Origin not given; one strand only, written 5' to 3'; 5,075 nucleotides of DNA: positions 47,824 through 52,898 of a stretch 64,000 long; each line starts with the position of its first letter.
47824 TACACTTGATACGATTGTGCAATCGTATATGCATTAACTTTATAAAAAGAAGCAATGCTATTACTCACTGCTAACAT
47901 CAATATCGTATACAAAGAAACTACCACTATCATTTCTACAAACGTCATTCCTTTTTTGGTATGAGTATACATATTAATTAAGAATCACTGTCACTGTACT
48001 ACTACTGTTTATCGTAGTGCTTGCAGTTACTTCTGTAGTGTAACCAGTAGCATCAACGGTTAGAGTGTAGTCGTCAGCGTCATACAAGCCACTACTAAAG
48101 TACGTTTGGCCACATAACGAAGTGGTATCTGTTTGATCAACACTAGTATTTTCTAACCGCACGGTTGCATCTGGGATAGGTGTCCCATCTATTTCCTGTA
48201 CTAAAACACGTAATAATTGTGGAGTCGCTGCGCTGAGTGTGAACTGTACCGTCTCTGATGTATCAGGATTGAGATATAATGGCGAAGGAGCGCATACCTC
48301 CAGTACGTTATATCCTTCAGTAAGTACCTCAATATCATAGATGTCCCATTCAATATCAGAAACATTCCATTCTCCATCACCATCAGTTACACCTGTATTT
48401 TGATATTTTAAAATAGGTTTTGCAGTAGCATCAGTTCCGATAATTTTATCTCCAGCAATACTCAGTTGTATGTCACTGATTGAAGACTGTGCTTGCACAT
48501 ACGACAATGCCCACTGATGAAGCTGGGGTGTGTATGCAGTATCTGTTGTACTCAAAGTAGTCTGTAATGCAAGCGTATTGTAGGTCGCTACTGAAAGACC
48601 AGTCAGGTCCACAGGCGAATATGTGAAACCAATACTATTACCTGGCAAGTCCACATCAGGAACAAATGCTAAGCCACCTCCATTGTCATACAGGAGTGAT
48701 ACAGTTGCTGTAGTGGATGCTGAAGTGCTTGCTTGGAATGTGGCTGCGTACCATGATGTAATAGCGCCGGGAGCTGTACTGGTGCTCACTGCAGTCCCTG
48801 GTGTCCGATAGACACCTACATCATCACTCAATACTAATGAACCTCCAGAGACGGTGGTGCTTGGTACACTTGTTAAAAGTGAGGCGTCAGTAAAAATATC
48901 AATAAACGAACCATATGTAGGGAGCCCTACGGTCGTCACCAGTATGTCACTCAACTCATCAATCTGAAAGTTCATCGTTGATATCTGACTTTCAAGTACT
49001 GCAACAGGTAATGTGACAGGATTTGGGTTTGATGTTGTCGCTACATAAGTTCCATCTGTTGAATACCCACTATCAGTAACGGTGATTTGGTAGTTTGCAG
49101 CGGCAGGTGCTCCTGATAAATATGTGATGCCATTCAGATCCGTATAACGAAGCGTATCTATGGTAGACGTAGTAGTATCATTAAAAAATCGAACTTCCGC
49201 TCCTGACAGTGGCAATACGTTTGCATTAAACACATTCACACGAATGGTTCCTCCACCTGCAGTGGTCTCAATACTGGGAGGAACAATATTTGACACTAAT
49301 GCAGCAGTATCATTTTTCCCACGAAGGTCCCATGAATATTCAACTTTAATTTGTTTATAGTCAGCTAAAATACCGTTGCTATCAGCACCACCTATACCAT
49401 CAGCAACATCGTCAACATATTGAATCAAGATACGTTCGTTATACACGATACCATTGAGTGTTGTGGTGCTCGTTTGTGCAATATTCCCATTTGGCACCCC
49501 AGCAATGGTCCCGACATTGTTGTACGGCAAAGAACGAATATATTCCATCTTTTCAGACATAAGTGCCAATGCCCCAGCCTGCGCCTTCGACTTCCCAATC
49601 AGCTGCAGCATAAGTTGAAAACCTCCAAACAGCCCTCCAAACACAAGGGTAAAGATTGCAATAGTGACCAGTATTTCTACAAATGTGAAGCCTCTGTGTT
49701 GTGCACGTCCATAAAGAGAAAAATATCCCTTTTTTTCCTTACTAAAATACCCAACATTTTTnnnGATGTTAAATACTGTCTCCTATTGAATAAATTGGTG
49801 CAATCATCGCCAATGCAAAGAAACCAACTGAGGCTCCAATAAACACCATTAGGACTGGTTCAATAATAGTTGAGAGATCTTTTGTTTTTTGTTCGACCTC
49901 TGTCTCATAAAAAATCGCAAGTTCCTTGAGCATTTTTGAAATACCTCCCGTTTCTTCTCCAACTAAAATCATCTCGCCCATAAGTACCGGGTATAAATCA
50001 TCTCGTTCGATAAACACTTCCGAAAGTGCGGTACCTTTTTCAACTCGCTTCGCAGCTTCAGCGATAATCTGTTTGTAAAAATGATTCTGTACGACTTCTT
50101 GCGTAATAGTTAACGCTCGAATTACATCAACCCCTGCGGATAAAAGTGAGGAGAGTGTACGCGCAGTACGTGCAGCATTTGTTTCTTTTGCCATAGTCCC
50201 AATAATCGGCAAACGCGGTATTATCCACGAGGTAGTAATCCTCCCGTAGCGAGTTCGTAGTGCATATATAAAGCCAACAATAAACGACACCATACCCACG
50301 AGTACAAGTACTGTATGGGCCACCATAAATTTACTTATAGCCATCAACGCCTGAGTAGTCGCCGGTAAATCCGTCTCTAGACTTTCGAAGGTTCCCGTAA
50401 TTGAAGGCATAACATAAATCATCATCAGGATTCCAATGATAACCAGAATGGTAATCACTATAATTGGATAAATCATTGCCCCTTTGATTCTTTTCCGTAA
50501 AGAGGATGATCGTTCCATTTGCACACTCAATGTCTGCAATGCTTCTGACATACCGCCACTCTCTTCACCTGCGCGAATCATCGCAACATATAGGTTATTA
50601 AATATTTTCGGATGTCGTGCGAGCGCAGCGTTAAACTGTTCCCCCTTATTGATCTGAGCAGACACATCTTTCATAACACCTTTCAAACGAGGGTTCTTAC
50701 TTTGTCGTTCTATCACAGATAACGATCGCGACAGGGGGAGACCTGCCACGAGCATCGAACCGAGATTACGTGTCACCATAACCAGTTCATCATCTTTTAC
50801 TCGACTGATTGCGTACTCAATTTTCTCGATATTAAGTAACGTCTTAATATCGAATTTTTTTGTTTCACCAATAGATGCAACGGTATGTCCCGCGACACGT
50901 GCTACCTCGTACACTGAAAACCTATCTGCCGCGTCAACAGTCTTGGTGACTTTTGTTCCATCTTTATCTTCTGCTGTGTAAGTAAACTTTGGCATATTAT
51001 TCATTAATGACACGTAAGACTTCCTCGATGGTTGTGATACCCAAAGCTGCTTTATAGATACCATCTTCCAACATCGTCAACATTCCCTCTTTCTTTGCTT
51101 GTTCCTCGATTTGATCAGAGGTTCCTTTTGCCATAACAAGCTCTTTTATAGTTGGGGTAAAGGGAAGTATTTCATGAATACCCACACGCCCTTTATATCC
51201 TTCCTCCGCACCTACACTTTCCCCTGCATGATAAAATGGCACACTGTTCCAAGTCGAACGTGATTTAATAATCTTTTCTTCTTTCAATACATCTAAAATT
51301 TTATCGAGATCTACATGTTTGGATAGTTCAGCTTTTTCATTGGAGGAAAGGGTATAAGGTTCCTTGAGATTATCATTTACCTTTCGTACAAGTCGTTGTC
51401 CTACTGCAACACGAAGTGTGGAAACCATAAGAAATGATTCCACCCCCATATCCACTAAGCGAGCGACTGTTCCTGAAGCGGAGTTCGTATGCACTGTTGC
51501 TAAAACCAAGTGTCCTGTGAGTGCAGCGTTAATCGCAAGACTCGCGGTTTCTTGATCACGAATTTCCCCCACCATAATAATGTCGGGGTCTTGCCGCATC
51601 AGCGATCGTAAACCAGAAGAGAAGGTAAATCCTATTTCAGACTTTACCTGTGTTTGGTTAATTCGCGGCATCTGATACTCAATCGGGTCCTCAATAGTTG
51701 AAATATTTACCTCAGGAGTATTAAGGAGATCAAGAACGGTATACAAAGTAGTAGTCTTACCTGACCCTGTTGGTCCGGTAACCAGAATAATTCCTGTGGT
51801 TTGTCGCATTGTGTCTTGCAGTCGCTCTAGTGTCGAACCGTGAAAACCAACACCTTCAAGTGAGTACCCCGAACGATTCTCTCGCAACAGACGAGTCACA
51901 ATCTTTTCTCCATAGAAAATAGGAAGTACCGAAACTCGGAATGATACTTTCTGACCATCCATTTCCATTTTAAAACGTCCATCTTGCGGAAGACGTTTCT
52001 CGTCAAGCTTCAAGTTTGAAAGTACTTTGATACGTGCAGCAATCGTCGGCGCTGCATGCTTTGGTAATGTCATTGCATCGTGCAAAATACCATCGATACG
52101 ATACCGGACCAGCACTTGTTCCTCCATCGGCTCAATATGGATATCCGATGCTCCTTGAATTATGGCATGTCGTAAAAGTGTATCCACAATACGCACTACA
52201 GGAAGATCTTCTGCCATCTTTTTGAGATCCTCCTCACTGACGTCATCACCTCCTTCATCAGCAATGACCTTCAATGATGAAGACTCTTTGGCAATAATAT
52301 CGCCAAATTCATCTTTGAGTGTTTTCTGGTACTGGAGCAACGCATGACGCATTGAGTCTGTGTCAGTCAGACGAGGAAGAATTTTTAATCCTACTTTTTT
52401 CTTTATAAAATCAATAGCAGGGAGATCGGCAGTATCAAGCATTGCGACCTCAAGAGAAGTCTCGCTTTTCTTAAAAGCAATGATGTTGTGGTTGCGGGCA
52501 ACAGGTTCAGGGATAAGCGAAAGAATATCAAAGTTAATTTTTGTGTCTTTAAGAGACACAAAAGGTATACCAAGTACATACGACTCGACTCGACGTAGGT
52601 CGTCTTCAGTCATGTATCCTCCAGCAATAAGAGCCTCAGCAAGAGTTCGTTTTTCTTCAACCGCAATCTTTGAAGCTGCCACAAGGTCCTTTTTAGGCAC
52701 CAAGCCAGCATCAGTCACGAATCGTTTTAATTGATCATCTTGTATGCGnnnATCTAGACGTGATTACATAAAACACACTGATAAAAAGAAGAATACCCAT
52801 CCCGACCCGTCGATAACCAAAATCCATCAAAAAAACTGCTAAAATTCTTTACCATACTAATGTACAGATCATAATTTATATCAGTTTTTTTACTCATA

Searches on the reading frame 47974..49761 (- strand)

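Call 84: search_protein_families(library=pfam, proteins=[window:47974-49761:-], max_evalue=0.00001)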
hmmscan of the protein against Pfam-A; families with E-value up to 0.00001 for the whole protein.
window:47974-49761:- (595 aa): 3 families
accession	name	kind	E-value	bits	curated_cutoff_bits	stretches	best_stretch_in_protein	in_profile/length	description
PF13620.12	CarboxypepD_reg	-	2.4e-10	41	32.3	1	521-592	6-77/82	Carboxypeptidase regulatory-like domain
PF13715.12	CarbopepD_reg_2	-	4.1e-06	27.2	32.2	0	522-586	7-67/88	CarboxypepD_reg-like domain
PF07963.17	N_methyl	-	5.6e-06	26.1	21.2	0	21-45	3-27/27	Prokaryotic N-terminal methylation motif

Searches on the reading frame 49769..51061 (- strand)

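Call 84: search_protein_families(library=pfam, proteins=[window:49769-51061:-], max_evalue=0.00001)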
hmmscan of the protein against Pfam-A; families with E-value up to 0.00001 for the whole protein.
window:49769-51061:- (430 aa): 1 family
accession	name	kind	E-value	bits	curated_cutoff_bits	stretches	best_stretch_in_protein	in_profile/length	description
PF00482.28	T2SSF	-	3.6e-56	188.9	25.2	2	97-219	2-125/125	Type II secretion system (T2SS), protein F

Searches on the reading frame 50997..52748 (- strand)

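Call 84: search_protein_families(library=pfam, proteins=[window:50997-52748:-], max_evalue=0.00001)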
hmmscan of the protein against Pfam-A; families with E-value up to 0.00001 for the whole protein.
window:50997-52748:- (583 aa): 2 families
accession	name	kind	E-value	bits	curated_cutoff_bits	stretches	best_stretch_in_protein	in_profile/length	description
PF00437.27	T2SSE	-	1.2e-120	403.1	24.9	1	179-579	3-370/370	Type II/IV secretion system protein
PF05157.20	MshEN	-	2.9e-12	46.9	23.1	1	59-144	1-87/90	MshEN domain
